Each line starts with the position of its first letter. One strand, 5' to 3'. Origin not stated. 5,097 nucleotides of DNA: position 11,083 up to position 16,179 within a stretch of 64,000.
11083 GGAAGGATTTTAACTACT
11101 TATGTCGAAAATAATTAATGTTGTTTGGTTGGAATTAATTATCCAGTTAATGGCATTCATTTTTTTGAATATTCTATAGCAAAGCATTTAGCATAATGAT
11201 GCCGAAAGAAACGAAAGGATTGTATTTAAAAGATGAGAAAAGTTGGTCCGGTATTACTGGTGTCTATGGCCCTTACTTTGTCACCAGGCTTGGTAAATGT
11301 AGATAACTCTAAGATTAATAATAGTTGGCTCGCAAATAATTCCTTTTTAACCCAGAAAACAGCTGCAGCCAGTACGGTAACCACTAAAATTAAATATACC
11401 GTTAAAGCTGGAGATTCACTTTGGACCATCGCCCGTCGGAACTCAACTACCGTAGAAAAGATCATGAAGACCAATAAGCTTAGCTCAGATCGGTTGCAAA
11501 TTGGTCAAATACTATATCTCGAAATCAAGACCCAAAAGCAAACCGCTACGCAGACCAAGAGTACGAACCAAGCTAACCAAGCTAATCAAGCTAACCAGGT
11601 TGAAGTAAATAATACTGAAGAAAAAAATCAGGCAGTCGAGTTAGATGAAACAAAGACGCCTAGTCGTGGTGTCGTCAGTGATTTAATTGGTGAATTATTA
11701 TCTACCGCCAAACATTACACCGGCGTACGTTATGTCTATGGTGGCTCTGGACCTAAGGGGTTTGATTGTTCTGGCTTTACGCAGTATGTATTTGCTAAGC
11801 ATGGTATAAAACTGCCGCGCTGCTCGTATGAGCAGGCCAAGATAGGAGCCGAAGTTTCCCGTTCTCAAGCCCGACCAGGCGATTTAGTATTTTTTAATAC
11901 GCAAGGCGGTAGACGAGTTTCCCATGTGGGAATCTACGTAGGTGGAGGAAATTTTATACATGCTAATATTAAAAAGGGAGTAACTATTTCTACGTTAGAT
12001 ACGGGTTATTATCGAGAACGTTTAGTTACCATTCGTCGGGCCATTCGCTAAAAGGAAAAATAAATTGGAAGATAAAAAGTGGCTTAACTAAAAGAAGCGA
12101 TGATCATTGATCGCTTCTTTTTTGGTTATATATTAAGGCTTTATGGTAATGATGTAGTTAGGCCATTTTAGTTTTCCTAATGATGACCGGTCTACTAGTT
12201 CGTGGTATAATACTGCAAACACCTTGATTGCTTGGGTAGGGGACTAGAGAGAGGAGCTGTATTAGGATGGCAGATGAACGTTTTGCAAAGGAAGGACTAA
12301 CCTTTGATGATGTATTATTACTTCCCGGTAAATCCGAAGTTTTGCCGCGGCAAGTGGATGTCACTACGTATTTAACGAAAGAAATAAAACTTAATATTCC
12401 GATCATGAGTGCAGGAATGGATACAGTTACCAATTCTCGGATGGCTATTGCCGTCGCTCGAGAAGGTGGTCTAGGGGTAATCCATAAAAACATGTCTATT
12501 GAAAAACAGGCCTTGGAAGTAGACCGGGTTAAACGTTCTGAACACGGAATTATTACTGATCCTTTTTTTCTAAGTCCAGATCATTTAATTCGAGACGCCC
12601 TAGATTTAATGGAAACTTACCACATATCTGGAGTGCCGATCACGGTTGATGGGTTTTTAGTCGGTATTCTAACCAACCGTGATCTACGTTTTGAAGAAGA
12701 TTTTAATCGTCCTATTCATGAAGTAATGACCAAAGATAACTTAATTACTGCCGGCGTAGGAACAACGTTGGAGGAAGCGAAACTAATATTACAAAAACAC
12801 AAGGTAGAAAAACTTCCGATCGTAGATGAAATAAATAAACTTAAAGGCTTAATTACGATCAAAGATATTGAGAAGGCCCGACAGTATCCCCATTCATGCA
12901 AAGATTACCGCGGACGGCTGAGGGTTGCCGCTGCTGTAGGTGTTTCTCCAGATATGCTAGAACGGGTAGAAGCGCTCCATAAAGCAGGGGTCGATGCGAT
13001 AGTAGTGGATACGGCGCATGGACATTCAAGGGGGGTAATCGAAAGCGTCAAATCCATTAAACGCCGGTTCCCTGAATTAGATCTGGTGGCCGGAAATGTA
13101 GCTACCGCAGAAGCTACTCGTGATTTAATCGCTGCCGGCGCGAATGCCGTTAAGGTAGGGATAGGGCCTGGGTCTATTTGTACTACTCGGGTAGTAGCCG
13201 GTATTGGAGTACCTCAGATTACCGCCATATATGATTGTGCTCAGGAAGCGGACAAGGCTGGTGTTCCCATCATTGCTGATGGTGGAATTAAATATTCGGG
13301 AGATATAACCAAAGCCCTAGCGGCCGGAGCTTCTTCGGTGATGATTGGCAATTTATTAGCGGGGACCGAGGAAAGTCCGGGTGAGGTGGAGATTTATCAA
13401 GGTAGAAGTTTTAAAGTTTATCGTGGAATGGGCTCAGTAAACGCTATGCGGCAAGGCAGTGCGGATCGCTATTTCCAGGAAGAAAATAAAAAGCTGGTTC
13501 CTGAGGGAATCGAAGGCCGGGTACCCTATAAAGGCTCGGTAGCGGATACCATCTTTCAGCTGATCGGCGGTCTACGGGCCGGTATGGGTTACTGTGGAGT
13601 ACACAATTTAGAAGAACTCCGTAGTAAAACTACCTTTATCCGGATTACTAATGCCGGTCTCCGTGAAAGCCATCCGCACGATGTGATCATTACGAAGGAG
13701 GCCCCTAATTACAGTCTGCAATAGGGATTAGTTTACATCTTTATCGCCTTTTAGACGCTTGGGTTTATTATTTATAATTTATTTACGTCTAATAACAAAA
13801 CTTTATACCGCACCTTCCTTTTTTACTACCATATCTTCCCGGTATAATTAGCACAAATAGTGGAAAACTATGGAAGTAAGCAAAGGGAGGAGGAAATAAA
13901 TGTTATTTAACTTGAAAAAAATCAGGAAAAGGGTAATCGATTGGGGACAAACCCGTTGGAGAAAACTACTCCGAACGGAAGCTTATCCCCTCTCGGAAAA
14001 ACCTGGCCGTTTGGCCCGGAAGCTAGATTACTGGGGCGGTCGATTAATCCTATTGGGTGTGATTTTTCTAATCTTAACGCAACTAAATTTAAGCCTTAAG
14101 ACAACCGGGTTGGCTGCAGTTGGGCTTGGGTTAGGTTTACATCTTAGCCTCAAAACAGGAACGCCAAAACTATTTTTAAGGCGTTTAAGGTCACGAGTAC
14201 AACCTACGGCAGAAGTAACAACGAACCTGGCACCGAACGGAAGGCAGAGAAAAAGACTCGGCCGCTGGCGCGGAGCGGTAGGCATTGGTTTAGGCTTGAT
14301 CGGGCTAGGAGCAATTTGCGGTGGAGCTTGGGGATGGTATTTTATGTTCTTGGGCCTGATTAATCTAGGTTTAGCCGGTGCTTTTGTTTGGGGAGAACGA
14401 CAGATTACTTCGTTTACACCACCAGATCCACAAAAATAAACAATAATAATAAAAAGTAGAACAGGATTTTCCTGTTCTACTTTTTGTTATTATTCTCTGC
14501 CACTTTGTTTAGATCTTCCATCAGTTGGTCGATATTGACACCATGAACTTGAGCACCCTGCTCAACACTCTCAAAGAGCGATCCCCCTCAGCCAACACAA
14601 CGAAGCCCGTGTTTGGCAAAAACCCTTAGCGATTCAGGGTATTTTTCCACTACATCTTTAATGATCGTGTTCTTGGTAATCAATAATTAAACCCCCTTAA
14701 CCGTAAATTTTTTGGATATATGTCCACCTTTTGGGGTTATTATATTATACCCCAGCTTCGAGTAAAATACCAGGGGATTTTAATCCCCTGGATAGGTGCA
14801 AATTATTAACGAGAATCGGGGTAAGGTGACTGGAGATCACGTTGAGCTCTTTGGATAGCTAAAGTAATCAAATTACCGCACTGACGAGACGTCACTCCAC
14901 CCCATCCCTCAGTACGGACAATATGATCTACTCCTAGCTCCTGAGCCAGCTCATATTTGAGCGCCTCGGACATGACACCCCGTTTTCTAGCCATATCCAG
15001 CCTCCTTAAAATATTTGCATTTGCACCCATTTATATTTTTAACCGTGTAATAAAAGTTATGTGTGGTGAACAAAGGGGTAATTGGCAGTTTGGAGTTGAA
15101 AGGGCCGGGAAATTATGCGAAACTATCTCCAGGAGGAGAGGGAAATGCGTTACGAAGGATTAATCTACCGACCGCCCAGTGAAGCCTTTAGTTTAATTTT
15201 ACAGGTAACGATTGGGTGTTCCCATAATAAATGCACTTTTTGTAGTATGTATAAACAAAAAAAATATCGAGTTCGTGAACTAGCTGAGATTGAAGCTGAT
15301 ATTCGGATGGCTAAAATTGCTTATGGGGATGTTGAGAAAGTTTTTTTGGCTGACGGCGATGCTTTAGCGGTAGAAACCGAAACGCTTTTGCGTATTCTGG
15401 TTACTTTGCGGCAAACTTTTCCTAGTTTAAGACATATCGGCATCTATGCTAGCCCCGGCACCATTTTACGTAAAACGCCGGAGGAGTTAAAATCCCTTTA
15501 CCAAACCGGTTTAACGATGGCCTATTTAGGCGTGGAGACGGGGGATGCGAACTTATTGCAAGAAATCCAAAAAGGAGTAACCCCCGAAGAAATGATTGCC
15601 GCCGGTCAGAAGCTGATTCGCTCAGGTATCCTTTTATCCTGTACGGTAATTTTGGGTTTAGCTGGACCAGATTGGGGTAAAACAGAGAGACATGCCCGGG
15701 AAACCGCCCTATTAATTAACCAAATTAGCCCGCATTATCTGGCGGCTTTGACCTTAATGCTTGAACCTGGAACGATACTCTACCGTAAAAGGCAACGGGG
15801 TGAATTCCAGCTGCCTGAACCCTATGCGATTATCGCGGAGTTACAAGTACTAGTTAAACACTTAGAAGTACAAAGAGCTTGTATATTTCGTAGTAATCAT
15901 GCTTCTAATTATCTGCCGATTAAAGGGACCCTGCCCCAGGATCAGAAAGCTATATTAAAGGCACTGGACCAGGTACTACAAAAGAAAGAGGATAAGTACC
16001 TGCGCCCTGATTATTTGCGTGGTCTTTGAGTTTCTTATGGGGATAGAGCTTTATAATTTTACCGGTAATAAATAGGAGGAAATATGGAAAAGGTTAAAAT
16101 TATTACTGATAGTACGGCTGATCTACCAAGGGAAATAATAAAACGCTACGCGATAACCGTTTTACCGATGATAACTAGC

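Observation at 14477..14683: In-frame TGA replacing the second Cys of a CxxC motif in a small DUF1858-like redox protein: candidate selenoprotein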

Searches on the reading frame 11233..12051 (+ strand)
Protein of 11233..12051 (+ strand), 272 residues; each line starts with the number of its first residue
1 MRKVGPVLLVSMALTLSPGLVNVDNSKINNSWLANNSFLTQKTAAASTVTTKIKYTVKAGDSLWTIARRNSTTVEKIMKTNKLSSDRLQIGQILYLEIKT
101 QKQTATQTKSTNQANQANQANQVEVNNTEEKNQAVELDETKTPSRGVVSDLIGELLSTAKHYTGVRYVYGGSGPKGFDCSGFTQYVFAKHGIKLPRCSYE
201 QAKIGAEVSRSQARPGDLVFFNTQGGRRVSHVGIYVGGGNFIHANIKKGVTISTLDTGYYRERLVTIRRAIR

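Call 44: search_protein_families(library=ncbifam, proteins=[window:11233-12051:+], max_evalue=0.00001)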
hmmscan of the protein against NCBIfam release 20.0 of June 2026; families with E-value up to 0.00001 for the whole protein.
window:11233-12051:+ (272 aa): 15 families
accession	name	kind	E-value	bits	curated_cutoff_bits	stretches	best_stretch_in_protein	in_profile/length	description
NF010495.0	PRK13914.1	equivalog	1.5e-40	139.6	647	2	103-253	320-464/481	invasion associated endopeptidase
NF008096.1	PRK10838.1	equivalog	1.8e-34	119.2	186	1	110-271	28-186/189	bifunctional murein DD-endopeptidase/murein LD-carboxypeptidase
NF038345.1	wall_hydro_RipC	exception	1.6e-23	83.7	425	1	97-245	192-340/362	peptidoglycan hydrolase RipC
NF040678.1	EntFM_CwpFM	equivalog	3e-22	79.2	720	1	121-266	281-426/430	enterotoxin EntFM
NF046048.1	NlpC_P60_DIP1281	equivalog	2.7e-19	69.4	517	1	40-244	340-562/587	DIP1281 family NlpC/P60 protein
NF033743.1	NlpC_inact_RipD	exception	3.5e-19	69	215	1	168-257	84-169/181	NlpC/P60 family peptidoglycan-binding protein RipD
NF033742.1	NlpC_p60_RipB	exception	2.9e-18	66.3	335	1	167-255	105-191/206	NlpC/P60 family peptidoglycan endopeptidase RipB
NF033741.1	NlpC_p60_RipA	exception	4.1e-14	52.5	625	1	168-246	357-432/457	NlpC/P60 family peptidoglycan endopeptidase RipA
NF008050.0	PRK10783.1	equivalog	3.8e-09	35.4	508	1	38-110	328-401/457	murein transglycosylase D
NF041208.1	celldiv_DipM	equivalog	7.3e-09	35.3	740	1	45-131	176-261/419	cell division endopeptidase DipM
NF004974.0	PRK06347.1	equivalog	1e-08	34.6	701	1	40-94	536-589/592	1,4-beta-N-acetylmuramoylhydrolase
NF040883.1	amid_act_ActS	equivalog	2.8e-08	33.3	375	1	48-120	29-102/242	amidase activator ActS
NF052398.1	Agg_Promo_Fact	equivalog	7.2e-08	32.8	170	1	39-142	14-117/202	aggregation-promoting factor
NF010723.1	PRK14125.1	equivalog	2.5e-07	30.5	60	1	47-96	27-84/87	cell division suppressor protein YneA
NF047755.1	LIC_10271_M23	exception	7.9e-06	25.8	180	0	41-119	14-92/207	LIC_10271 family cell wall hydrolase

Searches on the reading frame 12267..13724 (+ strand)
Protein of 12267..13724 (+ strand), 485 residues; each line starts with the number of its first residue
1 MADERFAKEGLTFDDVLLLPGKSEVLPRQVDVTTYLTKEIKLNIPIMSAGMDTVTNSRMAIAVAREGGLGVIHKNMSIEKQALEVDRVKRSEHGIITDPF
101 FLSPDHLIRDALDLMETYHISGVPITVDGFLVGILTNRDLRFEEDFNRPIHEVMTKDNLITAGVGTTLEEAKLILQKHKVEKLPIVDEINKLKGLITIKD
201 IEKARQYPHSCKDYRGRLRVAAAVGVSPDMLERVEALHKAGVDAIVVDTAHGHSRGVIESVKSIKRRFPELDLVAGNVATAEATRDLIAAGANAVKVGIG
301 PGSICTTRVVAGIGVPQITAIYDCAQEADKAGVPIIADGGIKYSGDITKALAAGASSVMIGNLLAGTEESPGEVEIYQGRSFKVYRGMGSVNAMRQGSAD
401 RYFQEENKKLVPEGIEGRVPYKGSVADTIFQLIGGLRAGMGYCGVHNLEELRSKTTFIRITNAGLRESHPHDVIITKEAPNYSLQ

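Call 27: find_encoding_contigs(protein=window:12267-13724:+, flank=10000, max_places=4)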
Protein window:12267-13724:+ (485 aa): 3 contigs read that carry it; 3 places shown.
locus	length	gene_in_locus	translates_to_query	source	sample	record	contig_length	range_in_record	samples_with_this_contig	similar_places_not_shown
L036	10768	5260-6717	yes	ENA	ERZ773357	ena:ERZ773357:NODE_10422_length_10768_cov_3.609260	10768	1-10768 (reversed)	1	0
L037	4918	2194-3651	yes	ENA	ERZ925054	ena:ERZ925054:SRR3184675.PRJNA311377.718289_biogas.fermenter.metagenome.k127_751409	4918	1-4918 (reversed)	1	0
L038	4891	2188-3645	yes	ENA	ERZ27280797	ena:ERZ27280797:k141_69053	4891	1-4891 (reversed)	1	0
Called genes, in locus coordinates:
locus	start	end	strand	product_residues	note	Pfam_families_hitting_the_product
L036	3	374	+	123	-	?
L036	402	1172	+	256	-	PF00149:Metallophos, PF13277:YmdB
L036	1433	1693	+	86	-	PF04232:SpoVS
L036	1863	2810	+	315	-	PF01244:Peptidase_M19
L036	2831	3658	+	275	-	PF02811:PHP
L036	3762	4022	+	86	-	-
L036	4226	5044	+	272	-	PF01476:LysM, PF00877:NLPC_P60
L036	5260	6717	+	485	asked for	PF00478:IMPDH, PF01070:FMN_dh (faint), PF00571:CBS, PF03060:NMO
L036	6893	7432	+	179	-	-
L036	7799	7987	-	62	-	PF00269:SASP (weak)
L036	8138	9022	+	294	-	PF04055:Radical_SAM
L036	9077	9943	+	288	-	PF02645:DegV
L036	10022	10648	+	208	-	PF01865:PhoU_div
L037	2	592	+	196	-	?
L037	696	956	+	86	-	-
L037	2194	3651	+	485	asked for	PF00478:IMPDH, PF01070:FMN_dh (faint), PF00571:CBS, PF03060:NMO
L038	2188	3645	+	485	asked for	PF00478:IMPDH, PF01070:FMN_dh (faint), PF00571:CBS, PF03060:NMO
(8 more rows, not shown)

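Call 44: search_protein_families(library=ncbifam, proteins=[window:12267-13724:+], max_evalue=0.00001)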
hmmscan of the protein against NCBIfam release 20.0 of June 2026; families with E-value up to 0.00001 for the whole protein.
window:12267-13724:+ (485 aa): 18 families
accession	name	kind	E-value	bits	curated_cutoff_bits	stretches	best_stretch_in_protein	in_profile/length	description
TIGR01302.1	IMP_dehydrog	equivalog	7.6e-199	661.2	481.5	1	10-452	1-449/450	IMP dehydrogenase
NF005311.0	PRK06843.1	equivalog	1.2e-142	475.6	779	2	185-474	109-401/404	inosine 5-monophosphate dehydrogenase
NF005869.0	PRK07807.1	equivalog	6.4e-108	361.8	549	1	7-471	9-475/479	GuaB1 family IMP dehydrogenase-related protein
NF052358.1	GMPRedGuaB1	equivalog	1.7e-106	357.2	675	1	6-470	8-474/479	GMP reductase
TIGR01303.1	IMP_DH_rel_1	equivalog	1.6e-97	327.4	562.75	1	10-471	11-473/475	GuaB1 family IMP dehydrogenase-related protein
NF005493.0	PRK07107.1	equivalog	5.1e-94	315.6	585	1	8-478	7-496/502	IMP dehydrogenase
NF003470.0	PRK05096.1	equivalog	2.4e-68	230.8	397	1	214-462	93-338/347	GMP reductase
TIGR01305.1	GMP_reduct_1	equivalog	1.7e-63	214.7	492.15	1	220-462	98-337/343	GMP reductase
NF003966.0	PRK05458.1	equivalog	4e-59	200.6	344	1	220-458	89-315/327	GMP reductase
TIGR01306.1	GMP_reduct_2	equivalog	5.3e-53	180.6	465.65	1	220-454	85-308/321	GMP reductase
TIGR01304.1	IMP_DH_rel_2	equivalog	3.4e-35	122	342.1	2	221-451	131-358/365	GuaB3 family IMP dehydrogenase-related protein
TIGR03151.1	enACPred_II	equivalog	1.5e-08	34.3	453.1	0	34-90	2-59/307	enoyl-[acyl-carrier-protein] reductase FabK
TIGR01186.1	proV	subfamily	3.5e-08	32.9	326.6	0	154-258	247-348/363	betaine/proline/choline family ABC transporter ATP-binding protein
NF011447.0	PRK14869.2-3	equivalog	8.2e-08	31.3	522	1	151-226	71-143/540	putative manganese-dependent inorganic diphosphatase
NF038279.1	TF_CBS_SpxR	exception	4.6e-07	28.9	600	1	40-203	154-303/427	CBS-HotDog domain-containing transcription factor SpxR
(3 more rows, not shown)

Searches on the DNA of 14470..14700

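Call 35: search_rna_families(source=window, start=14470, end=14700, threshold=evalue, max_evalue=10)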
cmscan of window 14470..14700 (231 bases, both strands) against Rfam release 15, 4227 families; matches with E-value up to 10: 1.
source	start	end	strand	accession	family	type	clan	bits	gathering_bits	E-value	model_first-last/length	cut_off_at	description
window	14470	14496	-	RF01675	CrcZ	Gene; sRNA;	-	8.7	95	2.2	1-27/398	3'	Pseudomonas sRNA CrcZ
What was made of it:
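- Closest known: Bacterial SECIS elements. Different: No Rfam model matches (call 35).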

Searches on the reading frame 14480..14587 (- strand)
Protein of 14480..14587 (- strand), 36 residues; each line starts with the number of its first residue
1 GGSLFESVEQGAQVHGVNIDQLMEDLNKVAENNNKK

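Call 6: search_protein_families(library=pfam, proteins=[window:14480-14587:-], max_evalue=1)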
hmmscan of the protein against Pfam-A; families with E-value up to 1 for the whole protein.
seq(36 aa): 1 family
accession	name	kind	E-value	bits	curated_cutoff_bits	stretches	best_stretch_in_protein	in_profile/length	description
PF08984.16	DUF1858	-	0.00022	21.7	32.2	1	5-23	41-59/59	Domain of unknown function (DUF1858)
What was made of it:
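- The downstream half still matches the C-terminal half of the DUF1858 profile (call 6).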

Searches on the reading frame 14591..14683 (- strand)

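Call 6: search_protein_families(library=pfam, proteins=[window:14591-14683:-], max_evalue=1)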
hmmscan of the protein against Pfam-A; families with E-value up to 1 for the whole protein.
seq(31 aa): 3 families
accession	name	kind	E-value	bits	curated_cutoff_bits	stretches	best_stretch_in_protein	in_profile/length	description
PF08984.16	DUF1858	-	1.7e-09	38.1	32.2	1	2-31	1-30/59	Domain of unknown function (DUF1858)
PF18215.6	Rtt106_N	-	0.075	13.1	26.3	1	8-22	14-28/45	Histone chaperone Rtt106 N-terminal domain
PF04405.19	ScdA_N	-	0.11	12.7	32.5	1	5-27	2-24/56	Domain of Unknown function (DUF542)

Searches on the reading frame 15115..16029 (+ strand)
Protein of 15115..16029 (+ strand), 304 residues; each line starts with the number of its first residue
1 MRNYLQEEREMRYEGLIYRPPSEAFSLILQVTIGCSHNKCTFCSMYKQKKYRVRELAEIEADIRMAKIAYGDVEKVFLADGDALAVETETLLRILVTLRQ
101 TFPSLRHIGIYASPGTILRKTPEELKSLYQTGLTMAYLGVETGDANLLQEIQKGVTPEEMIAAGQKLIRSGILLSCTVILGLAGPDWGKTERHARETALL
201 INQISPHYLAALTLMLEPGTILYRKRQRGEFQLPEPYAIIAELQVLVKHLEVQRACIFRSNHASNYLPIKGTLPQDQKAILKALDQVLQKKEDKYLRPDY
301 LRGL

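Call 26: find_encoding_contigs(protein=window:15115-16029:+, flank=10000, max_places=6)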
Protein window:15115-16029:+ (304 aa): no gene with exactly this product is on record in the collection.

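Call 44: search_protein_families(library=ncbifam, proteins=[window:15115-16029:+], max_evalue=0.00001)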
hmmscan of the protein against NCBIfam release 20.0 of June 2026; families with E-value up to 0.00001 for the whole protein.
window:15115-16029:+ (304 aa): 5 families
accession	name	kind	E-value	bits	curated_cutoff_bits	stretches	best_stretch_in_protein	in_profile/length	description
TIGR03471.1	HpnJ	equivalog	3.1e-13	49.4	577.6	1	32-231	203-392/472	hopanoid biosynthesis associated radical SAM protein HpnJ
TIGR04479.1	bcpD_PhpK_rSAM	subfamily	2.3e-11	42.8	600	1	28-228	243-433/504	PhpK family radical SAM P-methyltransferase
TIGR00539.1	hemN_rel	equivalog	5.1e-09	35.7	205.4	1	30-239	4-210/361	radical SAM family heme chaperone HemW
TIGR04072.2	rSAM_ladder_B12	equivalog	8.7e-09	34.5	360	1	29-186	183-333/443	lipid biosynthesis B12-binding/radical SAM protein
NF040542.1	rSAM_RCCLKC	equivalog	1e-07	31.5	450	1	30-180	184-330/423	arsinothricin biosynthesis radical SAM protein ArsL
